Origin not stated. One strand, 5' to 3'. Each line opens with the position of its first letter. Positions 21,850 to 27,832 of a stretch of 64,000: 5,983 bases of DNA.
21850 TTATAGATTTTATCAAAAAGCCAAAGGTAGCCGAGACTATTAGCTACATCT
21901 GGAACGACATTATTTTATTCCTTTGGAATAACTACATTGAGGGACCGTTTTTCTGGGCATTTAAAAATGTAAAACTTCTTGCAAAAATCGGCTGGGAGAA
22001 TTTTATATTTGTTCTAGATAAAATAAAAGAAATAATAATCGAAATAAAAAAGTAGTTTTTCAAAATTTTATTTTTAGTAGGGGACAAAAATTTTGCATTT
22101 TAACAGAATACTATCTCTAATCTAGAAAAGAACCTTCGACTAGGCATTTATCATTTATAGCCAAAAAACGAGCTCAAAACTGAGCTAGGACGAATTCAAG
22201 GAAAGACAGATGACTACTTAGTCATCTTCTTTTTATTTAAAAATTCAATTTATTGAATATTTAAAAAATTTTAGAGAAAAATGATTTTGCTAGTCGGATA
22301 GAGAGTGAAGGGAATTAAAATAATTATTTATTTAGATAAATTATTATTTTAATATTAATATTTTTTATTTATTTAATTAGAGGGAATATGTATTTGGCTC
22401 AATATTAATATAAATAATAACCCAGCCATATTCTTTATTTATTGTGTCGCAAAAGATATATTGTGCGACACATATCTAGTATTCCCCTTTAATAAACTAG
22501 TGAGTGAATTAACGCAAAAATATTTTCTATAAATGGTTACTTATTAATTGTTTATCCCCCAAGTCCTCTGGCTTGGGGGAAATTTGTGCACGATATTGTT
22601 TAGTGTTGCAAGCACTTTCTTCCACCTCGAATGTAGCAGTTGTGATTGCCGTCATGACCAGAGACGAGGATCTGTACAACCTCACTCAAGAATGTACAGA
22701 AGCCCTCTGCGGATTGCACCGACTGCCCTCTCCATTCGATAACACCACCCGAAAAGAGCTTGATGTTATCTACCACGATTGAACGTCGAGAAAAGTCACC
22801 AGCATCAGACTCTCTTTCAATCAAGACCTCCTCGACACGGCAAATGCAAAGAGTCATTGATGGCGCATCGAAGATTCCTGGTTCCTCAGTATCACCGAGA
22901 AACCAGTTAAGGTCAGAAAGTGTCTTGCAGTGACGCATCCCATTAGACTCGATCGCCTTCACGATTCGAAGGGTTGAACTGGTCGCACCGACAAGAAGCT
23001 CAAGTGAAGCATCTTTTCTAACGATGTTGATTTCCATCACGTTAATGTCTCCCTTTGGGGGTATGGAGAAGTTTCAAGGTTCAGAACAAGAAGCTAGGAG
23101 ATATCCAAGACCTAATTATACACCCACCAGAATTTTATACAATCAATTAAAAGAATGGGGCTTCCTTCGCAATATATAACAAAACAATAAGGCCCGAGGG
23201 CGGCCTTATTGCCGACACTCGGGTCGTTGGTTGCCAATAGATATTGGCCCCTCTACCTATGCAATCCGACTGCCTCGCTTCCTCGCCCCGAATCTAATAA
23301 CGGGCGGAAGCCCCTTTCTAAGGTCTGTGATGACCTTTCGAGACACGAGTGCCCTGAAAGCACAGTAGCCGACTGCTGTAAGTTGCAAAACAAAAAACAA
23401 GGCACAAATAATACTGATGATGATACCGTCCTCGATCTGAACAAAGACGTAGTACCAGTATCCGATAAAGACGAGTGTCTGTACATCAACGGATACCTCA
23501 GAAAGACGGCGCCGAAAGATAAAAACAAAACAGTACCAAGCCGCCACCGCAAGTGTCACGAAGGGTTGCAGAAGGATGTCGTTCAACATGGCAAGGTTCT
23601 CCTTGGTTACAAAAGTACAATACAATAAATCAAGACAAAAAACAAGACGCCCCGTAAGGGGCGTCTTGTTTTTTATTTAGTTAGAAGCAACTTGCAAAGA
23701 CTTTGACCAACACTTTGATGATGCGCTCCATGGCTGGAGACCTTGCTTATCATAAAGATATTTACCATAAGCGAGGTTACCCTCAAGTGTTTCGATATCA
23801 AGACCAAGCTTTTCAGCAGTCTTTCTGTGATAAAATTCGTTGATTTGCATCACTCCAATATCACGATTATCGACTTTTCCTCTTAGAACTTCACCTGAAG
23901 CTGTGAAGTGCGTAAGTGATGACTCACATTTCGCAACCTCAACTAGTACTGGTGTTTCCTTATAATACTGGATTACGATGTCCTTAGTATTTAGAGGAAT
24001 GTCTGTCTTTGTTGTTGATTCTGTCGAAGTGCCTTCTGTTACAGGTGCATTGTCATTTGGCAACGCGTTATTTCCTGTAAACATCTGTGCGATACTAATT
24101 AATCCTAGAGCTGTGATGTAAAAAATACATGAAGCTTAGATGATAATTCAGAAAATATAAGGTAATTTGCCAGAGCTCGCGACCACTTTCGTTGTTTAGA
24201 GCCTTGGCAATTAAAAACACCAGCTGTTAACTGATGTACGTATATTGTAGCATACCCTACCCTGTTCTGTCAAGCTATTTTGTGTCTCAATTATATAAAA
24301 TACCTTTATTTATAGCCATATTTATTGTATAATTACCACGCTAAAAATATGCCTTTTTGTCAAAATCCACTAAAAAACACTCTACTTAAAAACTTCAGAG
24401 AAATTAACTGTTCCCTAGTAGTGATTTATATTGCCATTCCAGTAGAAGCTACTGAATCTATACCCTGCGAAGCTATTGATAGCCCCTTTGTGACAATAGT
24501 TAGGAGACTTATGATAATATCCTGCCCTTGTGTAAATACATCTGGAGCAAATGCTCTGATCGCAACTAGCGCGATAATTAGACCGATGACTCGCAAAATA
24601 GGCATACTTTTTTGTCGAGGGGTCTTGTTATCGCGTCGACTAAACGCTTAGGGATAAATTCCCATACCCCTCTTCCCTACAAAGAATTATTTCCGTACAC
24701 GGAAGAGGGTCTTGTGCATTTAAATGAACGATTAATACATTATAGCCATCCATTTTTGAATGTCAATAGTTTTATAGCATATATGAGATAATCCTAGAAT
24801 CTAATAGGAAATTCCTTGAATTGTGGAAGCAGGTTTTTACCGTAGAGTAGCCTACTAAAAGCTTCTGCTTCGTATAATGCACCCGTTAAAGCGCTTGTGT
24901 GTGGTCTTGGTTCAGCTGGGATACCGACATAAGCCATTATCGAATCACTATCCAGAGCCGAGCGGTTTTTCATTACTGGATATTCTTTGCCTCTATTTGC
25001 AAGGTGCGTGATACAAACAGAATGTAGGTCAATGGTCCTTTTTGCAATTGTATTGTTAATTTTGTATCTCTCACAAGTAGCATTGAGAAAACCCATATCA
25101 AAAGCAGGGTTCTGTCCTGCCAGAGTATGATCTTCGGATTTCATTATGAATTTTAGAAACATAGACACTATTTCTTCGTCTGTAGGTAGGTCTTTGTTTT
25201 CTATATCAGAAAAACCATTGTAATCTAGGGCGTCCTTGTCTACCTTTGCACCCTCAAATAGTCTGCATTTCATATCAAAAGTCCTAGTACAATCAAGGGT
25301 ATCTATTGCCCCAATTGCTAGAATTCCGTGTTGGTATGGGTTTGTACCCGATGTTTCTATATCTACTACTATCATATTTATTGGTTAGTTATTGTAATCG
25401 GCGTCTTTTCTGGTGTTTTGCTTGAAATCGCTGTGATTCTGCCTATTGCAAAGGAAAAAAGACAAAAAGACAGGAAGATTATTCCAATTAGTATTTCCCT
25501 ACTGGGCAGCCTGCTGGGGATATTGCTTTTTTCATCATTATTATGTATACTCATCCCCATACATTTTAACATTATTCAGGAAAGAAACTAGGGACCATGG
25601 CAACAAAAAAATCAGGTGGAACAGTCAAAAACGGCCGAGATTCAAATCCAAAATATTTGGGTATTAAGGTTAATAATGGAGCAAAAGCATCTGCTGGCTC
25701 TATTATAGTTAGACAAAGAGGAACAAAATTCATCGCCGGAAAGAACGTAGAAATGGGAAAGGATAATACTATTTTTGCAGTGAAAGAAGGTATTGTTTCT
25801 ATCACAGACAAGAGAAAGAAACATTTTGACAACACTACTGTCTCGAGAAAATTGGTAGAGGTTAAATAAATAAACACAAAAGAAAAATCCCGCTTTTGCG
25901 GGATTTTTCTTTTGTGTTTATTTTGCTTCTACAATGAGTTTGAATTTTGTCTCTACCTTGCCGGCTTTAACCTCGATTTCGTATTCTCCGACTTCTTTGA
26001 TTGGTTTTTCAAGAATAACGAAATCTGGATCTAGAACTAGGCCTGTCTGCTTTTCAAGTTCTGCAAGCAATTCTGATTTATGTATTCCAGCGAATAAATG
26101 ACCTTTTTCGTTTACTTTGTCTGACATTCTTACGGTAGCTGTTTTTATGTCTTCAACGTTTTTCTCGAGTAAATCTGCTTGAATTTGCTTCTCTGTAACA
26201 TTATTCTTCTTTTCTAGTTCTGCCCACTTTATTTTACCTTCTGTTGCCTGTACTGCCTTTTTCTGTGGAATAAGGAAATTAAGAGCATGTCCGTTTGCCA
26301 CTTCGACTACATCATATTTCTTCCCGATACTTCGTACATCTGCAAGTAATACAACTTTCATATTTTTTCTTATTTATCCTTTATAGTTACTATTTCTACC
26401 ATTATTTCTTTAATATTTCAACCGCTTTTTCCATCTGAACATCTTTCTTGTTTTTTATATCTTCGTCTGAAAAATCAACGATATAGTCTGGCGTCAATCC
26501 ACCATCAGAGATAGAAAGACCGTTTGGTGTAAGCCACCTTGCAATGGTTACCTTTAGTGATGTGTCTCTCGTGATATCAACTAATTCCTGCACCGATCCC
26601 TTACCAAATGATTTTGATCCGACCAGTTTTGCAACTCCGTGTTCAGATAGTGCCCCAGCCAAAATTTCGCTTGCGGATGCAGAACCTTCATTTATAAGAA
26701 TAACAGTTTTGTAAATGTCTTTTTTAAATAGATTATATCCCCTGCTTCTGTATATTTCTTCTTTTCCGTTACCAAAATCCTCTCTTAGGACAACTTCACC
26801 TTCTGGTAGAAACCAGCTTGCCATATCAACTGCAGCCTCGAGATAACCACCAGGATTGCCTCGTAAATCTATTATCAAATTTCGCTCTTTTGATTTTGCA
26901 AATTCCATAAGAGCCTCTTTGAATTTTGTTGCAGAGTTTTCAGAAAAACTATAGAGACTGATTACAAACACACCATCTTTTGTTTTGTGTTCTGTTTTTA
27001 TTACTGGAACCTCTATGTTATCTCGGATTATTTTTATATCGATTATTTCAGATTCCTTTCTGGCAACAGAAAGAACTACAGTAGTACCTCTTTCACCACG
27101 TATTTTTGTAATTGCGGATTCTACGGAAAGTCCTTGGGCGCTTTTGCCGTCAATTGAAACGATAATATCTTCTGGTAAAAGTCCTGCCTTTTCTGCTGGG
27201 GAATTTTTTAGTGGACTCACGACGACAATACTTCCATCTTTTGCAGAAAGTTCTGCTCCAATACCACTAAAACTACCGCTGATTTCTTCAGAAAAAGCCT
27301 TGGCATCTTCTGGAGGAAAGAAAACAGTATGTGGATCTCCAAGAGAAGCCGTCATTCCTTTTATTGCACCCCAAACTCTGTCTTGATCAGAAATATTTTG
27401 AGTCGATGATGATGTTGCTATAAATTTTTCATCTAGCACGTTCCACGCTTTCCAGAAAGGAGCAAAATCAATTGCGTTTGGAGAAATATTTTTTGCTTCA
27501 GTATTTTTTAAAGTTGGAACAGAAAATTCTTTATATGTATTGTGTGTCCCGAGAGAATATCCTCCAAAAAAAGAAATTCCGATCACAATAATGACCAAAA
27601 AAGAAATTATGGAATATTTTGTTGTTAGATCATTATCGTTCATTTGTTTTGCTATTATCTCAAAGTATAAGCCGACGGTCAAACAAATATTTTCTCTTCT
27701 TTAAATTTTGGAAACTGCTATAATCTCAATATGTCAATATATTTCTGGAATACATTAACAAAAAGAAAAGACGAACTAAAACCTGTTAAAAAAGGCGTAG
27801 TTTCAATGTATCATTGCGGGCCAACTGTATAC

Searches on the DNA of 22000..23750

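Call 102: search_rna_families(source=window, start=22000, end=23750, threshold=evalue, max_evalue=0.01)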
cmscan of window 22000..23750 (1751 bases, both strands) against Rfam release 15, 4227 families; matches with E-value up to 0.01: 0.
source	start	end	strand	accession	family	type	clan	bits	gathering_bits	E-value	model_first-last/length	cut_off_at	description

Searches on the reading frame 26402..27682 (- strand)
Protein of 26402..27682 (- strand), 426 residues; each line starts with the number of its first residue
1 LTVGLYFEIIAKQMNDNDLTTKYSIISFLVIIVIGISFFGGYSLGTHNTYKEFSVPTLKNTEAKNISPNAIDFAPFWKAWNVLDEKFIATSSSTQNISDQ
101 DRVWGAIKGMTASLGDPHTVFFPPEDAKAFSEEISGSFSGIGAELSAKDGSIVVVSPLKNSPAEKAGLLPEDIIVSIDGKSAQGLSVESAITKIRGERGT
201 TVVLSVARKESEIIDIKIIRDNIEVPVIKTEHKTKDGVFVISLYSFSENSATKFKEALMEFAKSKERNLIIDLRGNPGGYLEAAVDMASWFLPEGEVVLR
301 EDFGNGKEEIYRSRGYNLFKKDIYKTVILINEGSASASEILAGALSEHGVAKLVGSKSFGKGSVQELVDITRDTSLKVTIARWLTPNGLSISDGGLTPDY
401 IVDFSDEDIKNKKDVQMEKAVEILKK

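Call 78: search_protein_families(library=pfam, proteins=[window:26402-27682:-], max_evalue=0.00001)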
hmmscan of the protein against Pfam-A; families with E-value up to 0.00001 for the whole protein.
window:26402-27682:- (426 aa): 4 families
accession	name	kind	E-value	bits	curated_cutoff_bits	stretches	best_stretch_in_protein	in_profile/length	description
PF03572.23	Peptidase_S41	-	6.2e-45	153.2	24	1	240-402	4-165/165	Peptidase family S41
PF13180.12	PDZ_2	-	2.6e-11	44.1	27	1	140-211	2-72/80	PDZ domain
PF17820.7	PDZ_6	-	3.3e-11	43.2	27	1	153-208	1-54/54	PDZ domain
PF00595.29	PDZ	-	7.1e-09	36.4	23.2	1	140-205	11-79/81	PDZ domain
